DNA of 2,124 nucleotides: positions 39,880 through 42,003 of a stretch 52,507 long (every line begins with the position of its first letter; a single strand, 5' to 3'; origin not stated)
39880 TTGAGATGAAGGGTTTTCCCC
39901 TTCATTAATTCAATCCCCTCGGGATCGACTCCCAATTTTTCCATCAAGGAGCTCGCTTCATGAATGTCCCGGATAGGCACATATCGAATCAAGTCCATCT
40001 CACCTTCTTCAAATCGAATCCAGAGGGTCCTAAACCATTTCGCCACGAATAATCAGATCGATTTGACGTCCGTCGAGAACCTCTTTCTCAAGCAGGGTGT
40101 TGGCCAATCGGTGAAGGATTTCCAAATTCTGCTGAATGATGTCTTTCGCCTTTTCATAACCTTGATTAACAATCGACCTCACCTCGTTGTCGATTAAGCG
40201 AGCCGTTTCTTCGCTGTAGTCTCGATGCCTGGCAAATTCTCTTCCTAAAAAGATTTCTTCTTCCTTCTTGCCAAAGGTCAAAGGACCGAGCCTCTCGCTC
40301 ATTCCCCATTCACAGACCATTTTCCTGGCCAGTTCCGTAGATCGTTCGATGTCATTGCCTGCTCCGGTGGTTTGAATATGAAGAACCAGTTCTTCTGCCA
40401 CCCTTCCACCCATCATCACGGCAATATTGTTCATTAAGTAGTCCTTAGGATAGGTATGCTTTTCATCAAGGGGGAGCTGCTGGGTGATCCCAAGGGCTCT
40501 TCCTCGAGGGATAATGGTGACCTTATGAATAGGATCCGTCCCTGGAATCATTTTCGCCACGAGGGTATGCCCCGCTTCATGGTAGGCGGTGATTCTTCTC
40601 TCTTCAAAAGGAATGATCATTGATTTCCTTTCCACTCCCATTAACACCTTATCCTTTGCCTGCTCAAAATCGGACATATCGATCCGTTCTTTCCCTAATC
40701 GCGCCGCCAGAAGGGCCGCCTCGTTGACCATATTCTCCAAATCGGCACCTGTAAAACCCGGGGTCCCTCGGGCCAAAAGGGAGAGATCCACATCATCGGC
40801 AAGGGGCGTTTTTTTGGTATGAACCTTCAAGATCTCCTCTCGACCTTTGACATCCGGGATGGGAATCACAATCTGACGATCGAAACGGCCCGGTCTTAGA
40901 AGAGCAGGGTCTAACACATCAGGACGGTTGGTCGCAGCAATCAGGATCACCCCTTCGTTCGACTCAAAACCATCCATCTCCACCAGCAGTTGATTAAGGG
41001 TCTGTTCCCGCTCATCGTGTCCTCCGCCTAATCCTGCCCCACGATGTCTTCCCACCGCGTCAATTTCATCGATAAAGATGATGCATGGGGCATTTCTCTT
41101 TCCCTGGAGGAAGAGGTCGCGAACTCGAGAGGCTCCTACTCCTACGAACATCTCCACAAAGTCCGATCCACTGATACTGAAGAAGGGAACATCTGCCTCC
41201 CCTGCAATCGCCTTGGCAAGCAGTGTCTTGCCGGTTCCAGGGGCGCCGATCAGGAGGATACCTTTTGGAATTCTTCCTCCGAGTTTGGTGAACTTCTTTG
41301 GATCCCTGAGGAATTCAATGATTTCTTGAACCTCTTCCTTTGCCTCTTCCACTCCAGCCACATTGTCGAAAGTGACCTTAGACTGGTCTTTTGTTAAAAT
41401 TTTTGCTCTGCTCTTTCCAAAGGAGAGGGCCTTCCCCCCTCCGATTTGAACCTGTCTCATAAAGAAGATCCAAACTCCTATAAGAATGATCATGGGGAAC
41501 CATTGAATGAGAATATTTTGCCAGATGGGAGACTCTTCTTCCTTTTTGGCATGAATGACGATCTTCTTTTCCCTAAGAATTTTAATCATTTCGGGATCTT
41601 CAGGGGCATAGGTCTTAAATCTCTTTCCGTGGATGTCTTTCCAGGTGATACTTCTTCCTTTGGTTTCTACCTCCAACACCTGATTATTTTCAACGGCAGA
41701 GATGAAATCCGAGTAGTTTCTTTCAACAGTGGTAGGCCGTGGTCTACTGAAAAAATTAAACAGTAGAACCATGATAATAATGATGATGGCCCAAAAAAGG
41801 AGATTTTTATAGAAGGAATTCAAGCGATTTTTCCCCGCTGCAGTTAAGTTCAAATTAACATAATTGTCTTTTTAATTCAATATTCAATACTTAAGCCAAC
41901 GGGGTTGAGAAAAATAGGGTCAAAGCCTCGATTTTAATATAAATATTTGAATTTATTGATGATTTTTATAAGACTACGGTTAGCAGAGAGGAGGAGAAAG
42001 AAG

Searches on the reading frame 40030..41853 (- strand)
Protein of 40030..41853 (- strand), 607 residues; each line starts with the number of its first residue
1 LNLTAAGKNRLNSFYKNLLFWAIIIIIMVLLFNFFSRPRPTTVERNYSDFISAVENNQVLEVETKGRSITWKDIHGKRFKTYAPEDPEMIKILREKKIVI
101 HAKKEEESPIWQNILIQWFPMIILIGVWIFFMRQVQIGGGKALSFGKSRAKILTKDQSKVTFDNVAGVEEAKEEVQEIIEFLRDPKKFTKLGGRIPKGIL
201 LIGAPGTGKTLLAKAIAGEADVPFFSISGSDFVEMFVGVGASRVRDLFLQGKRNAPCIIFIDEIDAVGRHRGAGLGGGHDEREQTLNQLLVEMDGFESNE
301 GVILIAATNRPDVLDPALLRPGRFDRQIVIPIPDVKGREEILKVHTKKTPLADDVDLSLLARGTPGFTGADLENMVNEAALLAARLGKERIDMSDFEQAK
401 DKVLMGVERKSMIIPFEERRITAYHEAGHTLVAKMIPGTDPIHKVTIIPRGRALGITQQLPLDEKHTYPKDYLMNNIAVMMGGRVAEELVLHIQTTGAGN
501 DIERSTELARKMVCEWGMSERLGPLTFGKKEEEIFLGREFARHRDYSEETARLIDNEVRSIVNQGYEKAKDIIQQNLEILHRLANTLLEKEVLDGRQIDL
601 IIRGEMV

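Call 44: find_encoding_contigs(protein=window:40030-41853:-, flank=10000, max_places=3)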
Protein window:40030-41853:- (607 aa): 2 contigs read that carry it; 2 places shown.
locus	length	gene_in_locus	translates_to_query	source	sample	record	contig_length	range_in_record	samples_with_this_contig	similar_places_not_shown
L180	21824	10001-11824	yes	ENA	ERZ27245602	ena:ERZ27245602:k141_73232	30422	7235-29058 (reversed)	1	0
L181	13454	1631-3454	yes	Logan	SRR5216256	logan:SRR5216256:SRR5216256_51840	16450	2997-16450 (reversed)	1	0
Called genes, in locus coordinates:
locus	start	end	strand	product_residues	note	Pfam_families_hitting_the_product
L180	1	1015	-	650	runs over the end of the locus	PF00884:Sulfatase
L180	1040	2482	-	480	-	PF00072:Response_reg, PF00158:Sigma54_activat, PF14532:Sigma54_activ_2, PF07728:AAA_5 (weak), PF25601:AAA_lid_14, PF02954:HTH_8 (faint)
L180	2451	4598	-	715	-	PF16927:HisKA_7TM, PF01590:GAF, PF13185:GAF_2 (weak), PF13492:GAF_3, PF00512:HisKA, PF02518:HATPase_c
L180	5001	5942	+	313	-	PF03279:Lip_A_acyltrans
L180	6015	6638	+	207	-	PF13580:SIS_2, PF01380:SIS (weak)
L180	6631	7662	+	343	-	-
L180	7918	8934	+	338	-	-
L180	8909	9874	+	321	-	PF02541:Ppx-GppA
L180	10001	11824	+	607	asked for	PF06480:FtsH_ext, PF06068:TIP49 (weak), PF00004:AAA, PF07728:AAA_5 (faint), PF17862:AAA_lid_3, PF01434:Peptidase_M41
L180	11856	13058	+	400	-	PF00809:Pterin_bind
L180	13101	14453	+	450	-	PF02878:PGM_PMM_I, PF02879:PGM_PMM_II, PF02880:PGM_PMM_III, PF00408:PGM_PMM_IV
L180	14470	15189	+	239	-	PF03740:PdxJ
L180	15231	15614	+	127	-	PF01648:ACPS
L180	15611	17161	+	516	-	PF03853:YjeF_N, PF01256:Carb_kinase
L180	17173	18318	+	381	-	PF18854:baeRF_family10, PF03464:eRF1_2 (weak), PF18844:baeRF_family2, PF18859:acVLRF1, PF18846:baeRF_family5 (faint), PF20512:PMI_typeI_hel (weak)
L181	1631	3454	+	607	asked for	PF06480:FtsH_ext, PF06068:TIP49 (weak), PF00004:AAA, PF07728:AAA_5 (faint), PF17862:AAA_lid_3, PF01434:Peptidase_M41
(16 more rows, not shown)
